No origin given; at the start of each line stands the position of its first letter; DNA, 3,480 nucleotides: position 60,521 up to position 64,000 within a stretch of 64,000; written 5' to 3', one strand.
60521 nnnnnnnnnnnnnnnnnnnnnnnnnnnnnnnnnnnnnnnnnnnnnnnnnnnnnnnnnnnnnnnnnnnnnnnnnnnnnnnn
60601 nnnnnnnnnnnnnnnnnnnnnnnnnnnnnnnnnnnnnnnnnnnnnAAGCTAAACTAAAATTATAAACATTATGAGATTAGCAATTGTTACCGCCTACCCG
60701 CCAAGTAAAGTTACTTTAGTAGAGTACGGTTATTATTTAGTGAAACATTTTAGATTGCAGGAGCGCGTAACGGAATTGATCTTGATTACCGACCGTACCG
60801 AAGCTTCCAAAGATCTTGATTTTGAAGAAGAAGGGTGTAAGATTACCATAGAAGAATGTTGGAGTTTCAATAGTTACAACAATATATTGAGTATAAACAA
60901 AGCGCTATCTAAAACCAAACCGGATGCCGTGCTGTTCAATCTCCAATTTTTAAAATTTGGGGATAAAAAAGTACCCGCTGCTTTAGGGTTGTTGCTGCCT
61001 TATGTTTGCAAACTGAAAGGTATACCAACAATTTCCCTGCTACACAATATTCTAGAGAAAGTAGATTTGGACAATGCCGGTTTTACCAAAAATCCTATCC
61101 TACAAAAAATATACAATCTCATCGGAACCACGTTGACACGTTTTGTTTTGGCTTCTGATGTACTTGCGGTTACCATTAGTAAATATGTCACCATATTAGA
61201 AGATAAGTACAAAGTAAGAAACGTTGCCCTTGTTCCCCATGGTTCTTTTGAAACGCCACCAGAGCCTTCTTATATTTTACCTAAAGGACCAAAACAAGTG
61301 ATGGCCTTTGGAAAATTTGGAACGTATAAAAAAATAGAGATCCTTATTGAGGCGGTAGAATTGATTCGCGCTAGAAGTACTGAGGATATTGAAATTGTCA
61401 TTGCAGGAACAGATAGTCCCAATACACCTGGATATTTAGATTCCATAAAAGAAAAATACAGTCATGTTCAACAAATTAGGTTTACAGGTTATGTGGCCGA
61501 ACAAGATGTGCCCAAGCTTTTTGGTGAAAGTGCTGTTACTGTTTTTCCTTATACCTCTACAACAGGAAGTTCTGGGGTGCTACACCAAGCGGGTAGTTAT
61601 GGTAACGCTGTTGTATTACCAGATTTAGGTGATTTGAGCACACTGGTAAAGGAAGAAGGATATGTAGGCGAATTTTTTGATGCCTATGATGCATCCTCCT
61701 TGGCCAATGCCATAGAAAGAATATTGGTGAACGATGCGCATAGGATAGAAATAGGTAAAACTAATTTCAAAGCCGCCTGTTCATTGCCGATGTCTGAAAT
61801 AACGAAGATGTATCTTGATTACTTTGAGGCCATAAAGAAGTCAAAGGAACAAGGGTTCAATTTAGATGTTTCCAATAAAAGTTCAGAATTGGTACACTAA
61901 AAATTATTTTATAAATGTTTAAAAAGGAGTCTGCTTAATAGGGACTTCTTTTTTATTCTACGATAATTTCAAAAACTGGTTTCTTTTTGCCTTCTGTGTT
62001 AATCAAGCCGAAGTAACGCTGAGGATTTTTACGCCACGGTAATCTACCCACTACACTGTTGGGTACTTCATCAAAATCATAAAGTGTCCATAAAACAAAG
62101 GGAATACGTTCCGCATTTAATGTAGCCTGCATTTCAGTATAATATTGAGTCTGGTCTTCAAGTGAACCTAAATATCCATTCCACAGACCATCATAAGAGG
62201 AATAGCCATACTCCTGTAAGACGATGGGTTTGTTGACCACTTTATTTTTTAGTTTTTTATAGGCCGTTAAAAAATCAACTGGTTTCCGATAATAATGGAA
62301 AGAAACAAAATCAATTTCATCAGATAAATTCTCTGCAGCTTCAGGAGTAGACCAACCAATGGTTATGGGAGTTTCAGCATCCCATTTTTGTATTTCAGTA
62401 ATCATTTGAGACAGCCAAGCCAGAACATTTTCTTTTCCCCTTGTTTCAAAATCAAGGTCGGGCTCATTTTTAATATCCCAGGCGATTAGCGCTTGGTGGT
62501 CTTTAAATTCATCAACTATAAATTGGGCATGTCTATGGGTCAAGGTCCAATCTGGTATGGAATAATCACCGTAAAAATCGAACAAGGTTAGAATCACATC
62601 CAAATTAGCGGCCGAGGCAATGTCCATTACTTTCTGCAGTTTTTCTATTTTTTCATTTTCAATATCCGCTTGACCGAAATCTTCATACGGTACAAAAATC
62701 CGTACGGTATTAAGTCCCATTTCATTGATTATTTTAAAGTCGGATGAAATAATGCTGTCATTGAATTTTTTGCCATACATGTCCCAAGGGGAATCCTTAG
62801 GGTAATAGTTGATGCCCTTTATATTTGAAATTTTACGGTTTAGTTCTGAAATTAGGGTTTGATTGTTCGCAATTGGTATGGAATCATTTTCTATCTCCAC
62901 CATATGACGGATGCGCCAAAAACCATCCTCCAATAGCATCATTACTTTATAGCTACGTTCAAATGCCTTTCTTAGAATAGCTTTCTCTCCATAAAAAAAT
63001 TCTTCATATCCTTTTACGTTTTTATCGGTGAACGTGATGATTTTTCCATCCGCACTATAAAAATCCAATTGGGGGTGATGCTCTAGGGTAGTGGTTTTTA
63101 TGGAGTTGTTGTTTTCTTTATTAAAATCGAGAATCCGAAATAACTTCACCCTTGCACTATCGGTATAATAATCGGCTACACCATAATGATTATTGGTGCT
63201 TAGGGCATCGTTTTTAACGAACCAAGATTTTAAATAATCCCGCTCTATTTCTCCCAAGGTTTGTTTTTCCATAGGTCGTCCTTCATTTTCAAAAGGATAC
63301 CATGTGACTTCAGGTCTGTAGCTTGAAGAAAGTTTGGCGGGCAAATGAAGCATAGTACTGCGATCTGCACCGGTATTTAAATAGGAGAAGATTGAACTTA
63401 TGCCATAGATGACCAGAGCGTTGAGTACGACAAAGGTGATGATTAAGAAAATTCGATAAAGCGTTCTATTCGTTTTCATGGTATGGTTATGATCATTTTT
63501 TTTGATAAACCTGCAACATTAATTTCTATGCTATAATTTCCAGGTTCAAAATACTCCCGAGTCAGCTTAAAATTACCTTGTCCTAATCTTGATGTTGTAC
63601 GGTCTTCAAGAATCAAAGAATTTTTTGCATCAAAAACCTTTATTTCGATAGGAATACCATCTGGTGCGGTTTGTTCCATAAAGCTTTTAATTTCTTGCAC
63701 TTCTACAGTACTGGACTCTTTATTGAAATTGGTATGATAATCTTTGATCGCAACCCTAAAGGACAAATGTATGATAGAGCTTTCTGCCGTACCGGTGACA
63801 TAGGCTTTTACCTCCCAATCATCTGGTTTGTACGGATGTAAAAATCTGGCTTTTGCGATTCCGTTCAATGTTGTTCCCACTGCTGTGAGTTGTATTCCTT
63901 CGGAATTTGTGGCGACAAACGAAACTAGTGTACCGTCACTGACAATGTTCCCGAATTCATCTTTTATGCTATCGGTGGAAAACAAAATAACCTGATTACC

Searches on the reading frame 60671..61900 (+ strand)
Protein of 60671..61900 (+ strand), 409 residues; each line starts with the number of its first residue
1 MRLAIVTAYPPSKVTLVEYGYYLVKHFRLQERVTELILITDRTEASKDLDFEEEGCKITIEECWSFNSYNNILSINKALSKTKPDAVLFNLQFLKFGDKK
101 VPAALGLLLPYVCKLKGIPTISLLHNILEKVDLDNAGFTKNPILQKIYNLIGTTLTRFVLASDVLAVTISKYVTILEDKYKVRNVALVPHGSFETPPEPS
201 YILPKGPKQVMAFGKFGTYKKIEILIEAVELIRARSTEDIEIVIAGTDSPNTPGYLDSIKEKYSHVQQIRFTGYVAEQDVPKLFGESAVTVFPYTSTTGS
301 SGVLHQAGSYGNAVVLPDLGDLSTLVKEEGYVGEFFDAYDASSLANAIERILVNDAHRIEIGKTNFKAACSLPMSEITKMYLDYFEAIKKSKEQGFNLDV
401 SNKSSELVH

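Call 7: search_protein_families(library=pfam, proteins=[window:60671-61900:+], max_evalue=0.001)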
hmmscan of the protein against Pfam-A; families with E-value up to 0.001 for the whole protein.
window:60671-61900:+ (409 aa): 2 families
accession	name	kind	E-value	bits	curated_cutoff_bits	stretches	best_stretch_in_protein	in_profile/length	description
PF13692.12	Glyco_trans_1_4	-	8.2e-19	68.7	27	1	208-352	2-140/142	Glycosyl transferases group 1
PF00534.26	Glycos_transf_1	-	6.1e-17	62.1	26.4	1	203-364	11-168/172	Glycosyl transferases group 1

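Call 19: search_protein_families(library=ncbifam, proteins=[window:60671-61900:+], max_evalue=0.001)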
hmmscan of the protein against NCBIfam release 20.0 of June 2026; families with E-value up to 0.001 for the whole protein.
window:60671-61900:+ (409 aa): 5 families
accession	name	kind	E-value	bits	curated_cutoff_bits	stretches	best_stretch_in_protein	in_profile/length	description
TIGR03449.1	mycothiol_MshA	equivalog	9.7e-10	37.9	462.5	1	209-382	221-397/406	D-inositol-3-phosphate glycosyltransferase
NF041876.1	EPS_EpsE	equivalog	1.2e-09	37.9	400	1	203-364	210-371/389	exopolysaccharide biosynthesis GT4 family glycosyltransferase EpsE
TIGR04063.1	stp3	hypoth_equivalog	6.5e-07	28.6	442.05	1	208-361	213-367/397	TIGR04063 family PEP-CTERM/XrtA system glycosyltransferase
TIGR03088.1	stp2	hypoth_equivalog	5.8e-06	25.6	409.05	1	210-385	197-370/374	TIGR03088 family PEP-CTERM/XrtA system glycosyltransferase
TIGR04047.1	MSMEG_0565_glyc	hypoth_equivalog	0.0005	19.3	259.85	1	210-357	196-344/373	MSMEG_0565 family glycosyltransferase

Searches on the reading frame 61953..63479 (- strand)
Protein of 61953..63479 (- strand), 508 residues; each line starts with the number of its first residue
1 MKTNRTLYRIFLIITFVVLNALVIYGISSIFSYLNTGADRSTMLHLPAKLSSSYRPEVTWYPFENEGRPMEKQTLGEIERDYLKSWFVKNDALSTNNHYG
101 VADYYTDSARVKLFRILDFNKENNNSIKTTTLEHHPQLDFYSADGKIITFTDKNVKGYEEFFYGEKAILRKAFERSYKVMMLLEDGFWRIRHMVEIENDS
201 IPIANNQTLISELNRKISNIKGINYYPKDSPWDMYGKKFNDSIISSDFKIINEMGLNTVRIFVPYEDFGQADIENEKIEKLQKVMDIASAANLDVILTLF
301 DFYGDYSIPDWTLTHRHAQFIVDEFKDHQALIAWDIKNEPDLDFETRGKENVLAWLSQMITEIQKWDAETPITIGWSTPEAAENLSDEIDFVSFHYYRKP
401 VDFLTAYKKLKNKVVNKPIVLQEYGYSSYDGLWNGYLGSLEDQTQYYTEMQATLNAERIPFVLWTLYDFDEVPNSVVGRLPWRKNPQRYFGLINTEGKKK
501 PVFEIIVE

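Call 7: search_protein_families(library=pfam, proteins=[window:61953-63479:-], max_evalue=0.001)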
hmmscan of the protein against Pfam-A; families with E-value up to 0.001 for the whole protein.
window:61953-63479:- (508 aa): 1 family
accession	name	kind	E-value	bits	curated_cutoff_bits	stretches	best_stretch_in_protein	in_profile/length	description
PF02836.23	Glyco_hydro_2_C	-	2.3e-08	34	21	1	318-450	114-234/302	Glycosyl hydrolases family 2, TIM barrel domain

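Call 19: search_protein_families(library=ncbifam, proteins=[window:61953-63479:-], max_evalue=0.001)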
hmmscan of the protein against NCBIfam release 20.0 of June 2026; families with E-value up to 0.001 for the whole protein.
window:61953-63479:- (508 aa): 1 family
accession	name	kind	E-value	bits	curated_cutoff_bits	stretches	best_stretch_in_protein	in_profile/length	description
NF007538.0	PRK10150.1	equivalog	2.8e-07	29.2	544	1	228-452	302-542/607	beta-glucuronidase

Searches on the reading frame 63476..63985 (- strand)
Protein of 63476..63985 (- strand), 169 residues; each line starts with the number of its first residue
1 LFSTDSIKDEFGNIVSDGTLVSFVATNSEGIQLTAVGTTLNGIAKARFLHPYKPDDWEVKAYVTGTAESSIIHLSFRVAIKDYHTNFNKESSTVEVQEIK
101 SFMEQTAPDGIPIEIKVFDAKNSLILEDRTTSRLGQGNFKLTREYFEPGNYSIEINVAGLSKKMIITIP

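Call 7: search_protein_families(library=pfam, proteins=[window:63476-63985:-], max_evalue=0.001)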
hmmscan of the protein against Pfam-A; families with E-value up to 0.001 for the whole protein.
window:63476-63985:- (169 aa): 0 families

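Call 19: search_protein_families(library=ncbifam, proteins=[window:63476-63985:-], max_evalue=0.001)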
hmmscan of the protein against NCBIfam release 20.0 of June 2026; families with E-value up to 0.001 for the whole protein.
window:63476-63985:- (169 aa): 0 families

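Call 33: search_protein_families(library=pfam, proteins=[window:63476-63985:-], max_evalue=1)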
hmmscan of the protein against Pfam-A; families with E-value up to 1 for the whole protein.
window:63476-63985:- (169 aa): 2 families
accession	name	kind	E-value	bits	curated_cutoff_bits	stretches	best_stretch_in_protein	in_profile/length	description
PF09134.16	Invasin_D3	-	0.0015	19.4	33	1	6-70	27-89/98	Invasin, domain 3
PF02369.22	Big_1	-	0.0032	18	34.9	1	7-69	25-86/93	Bacterial Ig-like domain (group 1)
